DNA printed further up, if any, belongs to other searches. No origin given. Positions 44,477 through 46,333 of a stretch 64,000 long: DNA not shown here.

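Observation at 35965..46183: Operon of a self-contained ER-KS-AT-ACP-KR-DH megasynthase, a PPTase and a B12-radical-SAM enzyme: candidate pathway for an undescribed lipid or polyketide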

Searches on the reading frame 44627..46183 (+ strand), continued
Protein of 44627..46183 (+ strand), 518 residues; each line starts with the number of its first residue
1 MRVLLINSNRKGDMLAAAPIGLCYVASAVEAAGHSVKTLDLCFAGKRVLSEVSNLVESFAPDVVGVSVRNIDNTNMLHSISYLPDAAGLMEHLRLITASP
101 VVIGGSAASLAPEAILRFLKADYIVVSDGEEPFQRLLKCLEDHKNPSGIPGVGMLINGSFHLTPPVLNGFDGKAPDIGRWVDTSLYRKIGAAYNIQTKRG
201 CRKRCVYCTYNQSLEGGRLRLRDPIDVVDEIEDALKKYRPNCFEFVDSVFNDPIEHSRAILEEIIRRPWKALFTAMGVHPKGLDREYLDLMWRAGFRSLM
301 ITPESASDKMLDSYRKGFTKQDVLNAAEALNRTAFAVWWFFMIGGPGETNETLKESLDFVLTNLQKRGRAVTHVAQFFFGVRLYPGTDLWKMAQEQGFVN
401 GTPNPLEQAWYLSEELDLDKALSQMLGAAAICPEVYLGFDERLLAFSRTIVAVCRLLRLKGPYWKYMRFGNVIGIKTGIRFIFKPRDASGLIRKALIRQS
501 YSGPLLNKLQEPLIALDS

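Call 56: search_protein_families(library=ncbifam, proteins=[L013:502-1668:-, L005:11773-13080:+], max_evalue=0.00001)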
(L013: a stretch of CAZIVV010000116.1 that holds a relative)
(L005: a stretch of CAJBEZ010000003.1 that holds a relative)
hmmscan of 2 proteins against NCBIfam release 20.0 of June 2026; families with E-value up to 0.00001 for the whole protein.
L013:502-1668:- (388 aa): 8 families
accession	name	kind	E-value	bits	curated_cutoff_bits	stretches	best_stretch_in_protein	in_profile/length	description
NF005539.0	PRK07201.1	equivalog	1.6e-30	106.5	549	1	30-310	1-269/657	SDR family oxidoreductase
TIGR01746.1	Thioester-redct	subfamily_domain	2.6e-22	79.6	213.35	1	31-335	1-303/371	thioester reductase domain-containing protein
TIGR03466.1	HpnA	hypoth_equivalog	1e-10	41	367.65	1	30-209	1-165/327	hopanoid-associated sugar epimerase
NF047350.1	aureusi_NRPS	equivalog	4.7e-08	30.4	2500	1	31-166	2029-2162/2373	aureusimine non-ribosomal peptide synthetase AusA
NF038078.1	NRPS_MxcG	equivalog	3.3e-07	28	2300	1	28-308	1081-1355/1442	myxochelin non-ribosomal peptide synthetase MxcG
NF042422.1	oxyalk_red_OleD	equivalog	1.2e-06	28.2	580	1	30-70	1-41/329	2-alkyl-3-oxoalkanoate reductase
TIGR03443.1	alpha_am_amid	equivalog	1.7e-06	25.7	1030.1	0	27-67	970-1014/1390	L-aminoadipate-semialdehyde dehydrogenase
TIGR01777.1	yfcH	hypoth_equivalog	8.3e-06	25.6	207.35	0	32-71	1-40/292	TIGR01777 family oxidoreductase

L005:11773-13080:+ (435 aa): 19 families
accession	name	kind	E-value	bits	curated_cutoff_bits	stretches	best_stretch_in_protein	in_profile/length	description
TIGR03469.1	HpnB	hypoth_equivalog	1e-45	156.4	379.25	1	38-295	32-296/386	hopene-associated glycosyltransferase HpnB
NF045692.1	OglycostaseCruG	equivalog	1.9e-39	135.7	600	1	44-388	35-386/386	2'-O-glycosyltransferase CruG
TIGR03937.1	PgaC_IcaA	equivalog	2.6e-19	69.5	422.3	1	46-255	41-243/407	poly-beta-1,6-N-acetyl-D-glucosamine synthase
TIGR04283.1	glyco_like_mftF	equivalog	5.1e-16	58.9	182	1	52-249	1-173/221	TIGR04283 family arsenosugar biosynthesis glycosyltransferase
NF007482.0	PRK10073.1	equivalog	4.2e-15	55.6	423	1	49-175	5-126/334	glycosyltransferase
NF050050.1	ProtGlycPglI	equivalog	1.1e-14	54.6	500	1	50-158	2-107/306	GalNAc(5)-diNAcBac-PP-undecaprenol beta-1,3-glucosyltransferase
TIGR03965.1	mycofact_glyco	equivalog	1.4e-13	50.6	280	1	44-253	68-271/467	mycofactocin biosynthesis glycosyltransferase MftF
NF047683.1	TeichurnBiosyTuaG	equivalog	4.9e-13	49.3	400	1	49-166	5-118/252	teichuronic acid biosynthesis protein TuaG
TIGR03472.1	HpnI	equivalog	4.6e-12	45.4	310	1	42-370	33-348/373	bacteriohopanetetrol glucosamine biosynthesis glycosyltransferase HpnI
NF010496.0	PRK13915.1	equivalog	2.8e-11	43.1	262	1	47-150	28-132/307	glucosyl-3-phosphoglycerate synthase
TIGR03111.1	glyc2_xrt_Gpos1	hypoth_equivalog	8.6e-10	38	363.95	1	41-157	40-154/439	TIGR03111 family XrtG-associated glycosyltransferase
NF041875.1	EPS_EpsD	equivalog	1e-09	38.3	370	1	52-257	1-201/325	exopolysaccharide biosynthesis glycosyltransferase EpsD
NF053846.1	glyco_with_XrtP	equivalog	2.6e-09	36.3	520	1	54-129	45-118/440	XrtP-associated glycosyltransferase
NF038299.1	EPS_HpsN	equivalog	3.1e-09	36.3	425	1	50-154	1-101/317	hormogonium polysaccharide biosynthesis glycosyltransferase HpsN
TIGR04242.1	nodulat_NodC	equivalog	2.3e-08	33.4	550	1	44-155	42-152/395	chitooligosaccharide synthase NodC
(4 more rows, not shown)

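Call 67: search_solved_structures(query=A1, max_evalue=0.1, show_alignments=2)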
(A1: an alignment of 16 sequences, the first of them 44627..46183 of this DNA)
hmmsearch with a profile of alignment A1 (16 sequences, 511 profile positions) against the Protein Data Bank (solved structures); distinct sequences matched with E-value up to 0.1: 4.
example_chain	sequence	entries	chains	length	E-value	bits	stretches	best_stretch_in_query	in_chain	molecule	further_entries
6wte_A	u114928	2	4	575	2.3e-33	119.1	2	3-158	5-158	B12-binding domain-containing protein | Tryptophan-C2-methyltransferase containing B12-binding domain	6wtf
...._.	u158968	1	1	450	2.7e-15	59.5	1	102-363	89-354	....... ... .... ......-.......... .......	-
5ul2_A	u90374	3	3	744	1.4e-08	37.3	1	46-361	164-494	OxsB protein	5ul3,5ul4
6fd2_B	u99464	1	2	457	1.4e-06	30.7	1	193-409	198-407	Putative apramycin biosynthetic oxidoreductase 4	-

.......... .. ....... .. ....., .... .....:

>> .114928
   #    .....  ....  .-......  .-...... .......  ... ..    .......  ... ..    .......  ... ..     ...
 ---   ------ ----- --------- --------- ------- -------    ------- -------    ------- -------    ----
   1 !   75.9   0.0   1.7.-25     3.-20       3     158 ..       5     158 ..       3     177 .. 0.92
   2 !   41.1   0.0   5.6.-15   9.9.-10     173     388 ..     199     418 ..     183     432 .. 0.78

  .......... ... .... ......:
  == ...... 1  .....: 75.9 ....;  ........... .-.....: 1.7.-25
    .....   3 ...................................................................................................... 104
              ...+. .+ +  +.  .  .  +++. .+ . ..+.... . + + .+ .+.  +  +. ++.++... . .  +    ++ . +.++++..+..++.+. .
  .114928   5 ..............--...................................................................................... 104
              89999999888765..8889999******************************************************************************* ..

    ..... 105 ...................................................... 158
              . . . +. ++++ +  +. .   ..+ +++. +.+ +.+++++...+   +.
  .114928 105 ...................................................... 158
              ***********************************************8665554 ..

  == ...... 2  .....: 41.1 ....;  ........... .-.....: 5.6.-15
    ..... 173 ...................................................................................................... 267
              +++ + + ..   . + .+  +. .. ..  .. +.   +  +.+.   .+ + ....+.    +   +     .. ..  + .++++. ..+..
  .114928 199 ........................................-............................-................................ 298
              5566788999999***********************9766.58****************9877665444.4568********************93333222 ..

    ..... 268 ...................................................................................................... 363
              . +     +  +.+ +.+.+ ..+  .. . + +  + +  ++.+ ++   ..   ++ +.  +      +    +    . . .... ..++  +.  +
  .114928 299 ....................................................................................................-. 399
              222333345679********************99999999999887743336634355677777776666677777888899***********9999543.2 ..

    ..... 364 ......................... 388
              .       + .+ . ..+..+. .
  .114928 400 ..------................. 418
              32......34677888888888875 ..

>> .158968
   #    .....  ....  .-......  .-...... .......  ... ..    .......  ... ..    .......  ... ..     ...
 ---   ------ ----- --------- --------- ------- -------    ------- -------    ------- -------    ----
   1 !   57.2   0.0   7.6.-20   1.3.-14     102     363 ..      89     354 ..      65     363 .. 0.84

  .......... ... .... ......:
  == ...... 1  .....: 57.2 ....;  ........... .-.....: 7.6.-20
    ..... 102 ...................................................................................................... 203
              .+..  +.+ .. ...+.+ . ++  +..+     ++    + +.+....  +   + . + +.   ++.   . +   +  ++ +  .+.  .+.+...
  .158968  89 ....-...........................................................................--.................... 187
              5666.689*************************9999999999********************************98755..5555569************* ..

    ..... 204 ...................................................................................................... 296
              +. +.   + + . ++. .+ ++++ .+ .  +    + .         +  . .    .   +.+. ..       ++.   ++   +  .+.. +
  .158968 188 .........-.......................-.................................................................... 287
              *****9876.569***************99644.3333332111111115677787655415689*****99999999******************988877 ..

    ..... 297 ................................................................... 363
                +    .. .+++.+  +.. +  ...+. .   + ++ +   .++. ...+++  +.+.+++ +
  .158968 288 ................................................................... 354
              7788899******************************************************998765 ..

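Call 68: predict_structure(alignment_id=A1)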
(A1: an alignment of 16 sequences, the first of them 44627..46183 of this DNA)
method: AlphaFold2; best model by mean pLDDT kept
length: 518 residues; sequences in the alignment: 16
mean_pLDDT: 73.3   pTM: 0.70
mean pLDDT of the five models: 73.3, 70.1, 69.9, 66.6, 54.9
residues with pLDDT >= 90: 90; 70-90: 236; 50-70: 124; < 50: 68
segments of 3 or more residues with pLDDT < 50: 12-18, 167-204, 213-219, 509-518
pLDDT, mean of each block of 10 residues (from residue 1): 86 46 61 76 75 93 87 60 82 95 80 83 79 88 89 84 59 41 39 31 51 48 77 73 63 74 91 80 88 87 87 79 91 83 86 94 73 78 70 81 65 89 86 70 54 69 58 62 69 84 73 36
secondary structure, 60 per line:
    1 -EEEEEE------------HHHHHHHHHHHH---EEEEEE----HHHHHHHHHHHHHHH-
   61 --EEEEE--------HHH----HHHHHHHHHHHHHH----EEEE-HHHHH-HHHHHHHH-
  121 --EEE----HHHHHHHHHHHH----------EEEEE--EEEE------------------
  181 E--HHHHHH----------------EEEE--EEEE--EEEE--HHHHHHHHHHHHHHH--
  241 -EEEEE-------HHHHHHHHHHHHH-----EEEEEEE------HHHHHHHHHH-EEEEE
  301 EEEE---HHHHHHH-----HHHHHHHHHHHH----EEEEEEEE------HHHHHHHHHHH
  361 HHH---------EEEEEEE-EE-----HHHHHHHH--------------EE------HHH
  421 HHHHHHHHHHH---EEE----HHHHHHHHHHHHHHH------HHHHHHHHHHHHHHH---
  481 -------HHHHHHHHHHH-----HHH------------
elements in order: E2-7 H20-31 E35-40 H45-59 E63-67 H83-96 E101-104 H106-110 H112-119 E123-125 H130-141 E152-156 E159-162 H184-189 E206-209 E212-215 E218-221 H224-238 E242-246 H254-266 E272-278 H285-294 E296-304 H308-314 H320-331 E336-343 H350-363 E373-379 H388-395 H418-431 E435-437 H442-456 H463-477 H488-498

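Call 70: search_protein_families(library=pfam, proteins=[L066:6828-7985:+, L066:8095-8934:+, L066:8974-9615:+, L066:19769-20902:-, L075:11959-13653:+, L074:11576-12553:-, L073:8640-9845:-, L079:13038-14231:+, L079:11667-12857:-, L058:7475-8398:+], max_evalue=0.0001)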
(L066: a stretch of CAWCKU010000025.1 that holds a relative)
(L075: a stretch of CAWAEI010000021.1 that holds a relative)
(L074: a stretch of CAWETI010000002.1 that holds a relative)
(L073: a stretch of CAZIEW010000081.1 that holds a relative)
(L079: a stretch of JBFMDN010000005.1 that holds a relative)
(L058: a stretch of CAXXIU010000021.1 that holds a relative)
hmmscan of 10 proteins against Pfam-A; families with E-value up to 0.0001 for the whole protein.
L066:6828-7985:+ (385 aa): 3 families
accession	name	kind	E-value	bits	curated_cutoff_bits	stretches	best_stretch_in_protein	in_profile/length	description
PF01855.24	POR_N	-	1.9e-69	234.4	27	1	25-251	1-220/231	Pyruvate flavodoxin/ferredoxin oxidoreductase, thiamine diP-bdg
PF17147.9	PFOR_II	-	4.3e-23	82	27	1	284-378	1-102/102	Pyruvate:ferredoxin oxidoreductase core domain II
PF02780.25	Transketolase_C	-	8e-06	26.2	25.9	1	280-342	6-68/124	Transketolase, C-terminal domain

L066:8095-8934:+ (279 aa): 1 family
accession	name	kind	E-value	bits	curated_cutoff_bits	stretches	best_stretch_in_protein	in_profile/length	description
PF02775.26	TPP_enzyme_C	-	2.6e-31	108.9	21.9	1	60-201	7-150/151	Thiamine pyrophosphate enzyme, C-terminal TPP binding domain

L066:8974-9615:+ (213 aa): 1 family
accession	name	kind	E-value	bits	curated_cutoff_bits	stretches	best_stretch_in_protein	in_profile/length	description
PF01558.24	POR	-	4.2e-34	118.6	27.4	1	39-198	1-172/173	Pyruvate ferredoxin/flavodoxin oxidoreductase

L066:19769-20902:- (377 aa): 3 families
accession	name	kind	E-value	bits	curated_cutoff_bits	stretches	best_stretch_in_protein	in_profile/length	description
PF12698.13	ABC2_membrane_3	-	1.1e-51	176.4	31.6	1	25-370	5-347/347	ABC-2 family transporter protein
PF01061.29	ABC2_membrane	-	1.3e-28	100.4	26.9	1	184-341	50-210/211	ABC-2 type transporter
PF12679.13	ABC2_membrane_2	-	2.1e-15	57.2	27.2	1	7-373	1-279/283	ABC-2 family transporter protein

L075:11959-13653:+ (564 aa): 3 families
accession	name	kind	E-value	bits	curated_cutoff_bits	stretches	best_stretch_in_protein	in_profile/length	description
PF03321.19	GH3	-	4e-69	233.6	23.6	1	30-326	4-304/304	GH3 family N-terminal domain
PF23571.1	GH3_M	-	1.2e-20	73.9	23.6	1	349-420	2-75/75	GH3 family central domain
PF23572.1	GH3_C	-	1.7e-15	58.2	23.6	1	437-545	3-114/119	GH3 family C-terminal domain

L074:11576-12553:- (325 aa): 7 families
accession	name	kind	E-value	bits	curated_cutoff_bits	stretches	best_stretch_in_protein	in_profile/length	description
PF01370.27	Epimerase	-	4.4e-38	131.5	20.9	1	3-223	1-239/240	NAD dependent epimerase/dehydratase family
PF01073.25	3Beta_HSD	-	1e-22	81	22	1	4-229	1-247/280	3-beta hydroxysteroid dehydrogenase/isomerase family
PF16363.11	GDP_Man_Dehyd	-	8.2e-21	75.2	27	1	4-312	1-329/332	GDP-mannose 4,6 dehydratase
PF13460.12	NAD_binding_10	-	2.4e-17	63.8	27.2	1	7-150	1-133/184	NAD(P)H-binding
PF07993.18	NAD_binding_4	-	4.3e-17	62.6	20.1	1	5-178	1-220/258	Male sterility protein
PF04321.23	RmlD_sub_bind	-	2.1e-13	50.4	27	1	1-235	1-224/287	RmlD substrate binding domain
PF05368.20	NmrA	-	8.1e-09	35.9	27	1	4-101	6-97/298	NmrA-like family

L073:8640-9845:- (401 aa): 0 families

L079:13038-14231:+ (397 aa): 0 families

L079:11667-12857:- (396 aa): 1 family
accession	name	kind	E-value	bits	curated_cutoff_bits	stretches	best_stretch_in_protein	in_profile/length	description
PF00583.31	Acetyltransf_1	-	1.8e-08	35.1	20.7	1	237-362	5-99/116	Acetyltransferase (GNAT) family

L058:7475-8398:+ (307 aa): 3 families
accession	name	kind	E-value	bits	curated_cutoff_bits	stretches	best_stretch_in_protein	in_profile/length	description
PF00106.31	adh_short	-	1.4e-49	168.7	26.6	1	33-223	1-191/195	short chain dehydrogenase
PF13561.12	adh_short_C2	-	1.6e-38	133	27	1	39-228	1-190/236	Enoyl-(Acyl carrier protein) reductase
PF08659.16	KR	-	6.2e-13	49.5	22.6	1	37-192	5-160/180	KR domain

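Call 71: fold_search(model_id=the predicted structure, library=pdb)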
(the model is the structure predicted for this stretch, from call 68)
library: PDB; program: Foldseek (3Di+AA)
matches with E <= 10: 1462; with E <= 0.001: 35
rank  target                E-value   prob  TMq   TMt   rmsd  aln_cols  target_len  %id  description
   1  6wte_A                3.4e-24  1.00  0.59  0.54  11.3       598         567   20  Structure of radical S-adenosylmethionine methyltransferase, TsrM, from Kitasatospora setae with cobalamin and [4Fe-4S (released 2020-12-23)
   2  6wte_B                1.0e-23  1.00  0.62  0.61   8.9       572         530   20  Structure of radical S-adenosylmethionine methyltransferase, TsrM, from Kitasatospora setae with cobalamin and [4Fe-4S (released 2020-12-23)
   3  6wtf_A                1.9e-23  1.00  0.63  0.60   7.4       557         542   20  Structure of radical S-adenosylmethionine methyltransferase, TsrM, from Kitasatospora setae with tryptophan substrate  (released 2020-12-23)
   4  6wtf_B                1.9e-23  1.00  0.63  0.61   7.5       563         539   21  Structure of radical S-adenosylmethionine methyltransferase, TsrM, from Kitasatospora setae with tryptophan substrate  (released 2020-12-23)
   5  5ul2                  3.8e-18  1.00  0.57  0.43   9.6       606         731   15  Structure of Apo, SeMet-labeled Cobalamin-dependent S-adenosylmethionine radical enzyme OxsB (released 2017-04-19)
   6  5ul4                  3.1e-16  1.00  0.55  0.41  11.0       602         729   16  Structure of Cobalamin-dependent S-adenosylmethionine radical enzyme OxsB with aqua-cobalamin and S-adenosylmethionine b (released 2017-04-19)
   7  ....                  8.7e-16  1.00  0.49  0.58   9.1       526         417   15  X-ray crystal structure of methyl-coenzyme M reductase glutamine methylase (MgmA) from Methanothermobacter marburgensis  (released 2025-01-01)
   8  5ul3                  1.9e-15  1.00  0.54  0.41  10.5       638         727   15  Structure of Cobalamin-dependent S-adenosylmethionine radical enzyme OxsB with aqua-cobalamin bound (released 2017-04-19)
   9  6fd2_B                7.8e-13  1.00  0.47  0.53   9.7       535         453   15  Radical SAM 1,2-diol dehydratase AprD4 in complex with its substrate paromamine (released 2018-01-17)
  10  6fd2_A                1.1e-12  1.00  0.47  0.53   9.2       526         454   15  Radical SAM 1,2-diol dehydratase AprD4 in complex with its substrate paromamine (released 2018-01-17)
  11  7kdx_B                2.7e-12  1.00  0.54  0.43   7.4       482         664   14  Crystal structure of Streptomyces tokunonesis TokK with hydroxycobalamin, 5'-deoxyadenosine, and methionine (released 2022-01-12)
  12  7kdy_A                4.3e-12  1.00  0.52  0.43   7.6       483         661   15  Crystal structure of Streptomyces tokunonesis TokK with hydroxycobalamin, 5'-deoxyadenosine, methionine, and (2R)-pant (released 2022-01-12)
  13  7kdy_B                1.4e-11  1.00  0.53  0.43   7.5       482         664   15  Crystal structure of Streptomyces tokunonesis TokK with hydroxycobalamin, 5'-deoxyadenosine, methionine, and (2R)-pant (released 2022-01-12)
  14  7mjz                  6.9e-09  1.00  0.41  0.47   8.6       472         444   12  The structure of MiaB with pentasulfide bridge (released 2021-09-15)
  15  7mjw_A                6.7e-08  1.00  0.43  0.49   9.7       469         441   13  Methylated MiaB in the complex with 5'-deoxyadenosine, methionine and RNA (released 2021-09-15)
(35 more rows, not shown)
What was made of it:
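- On Class-B (cobalamin-dependent) radical SAM enzymes: Foldseek top hits are TsrM, OxsB, MgmA and TokK (call 71; model pLDDT 73).
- Its closest structures are TsrM, OxsB, the glutamine methylase MgmA, AprD4 and TokK (calls 67, 71). OxsB, a rearrangement enzyme, is the second-best structural match (call 71).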
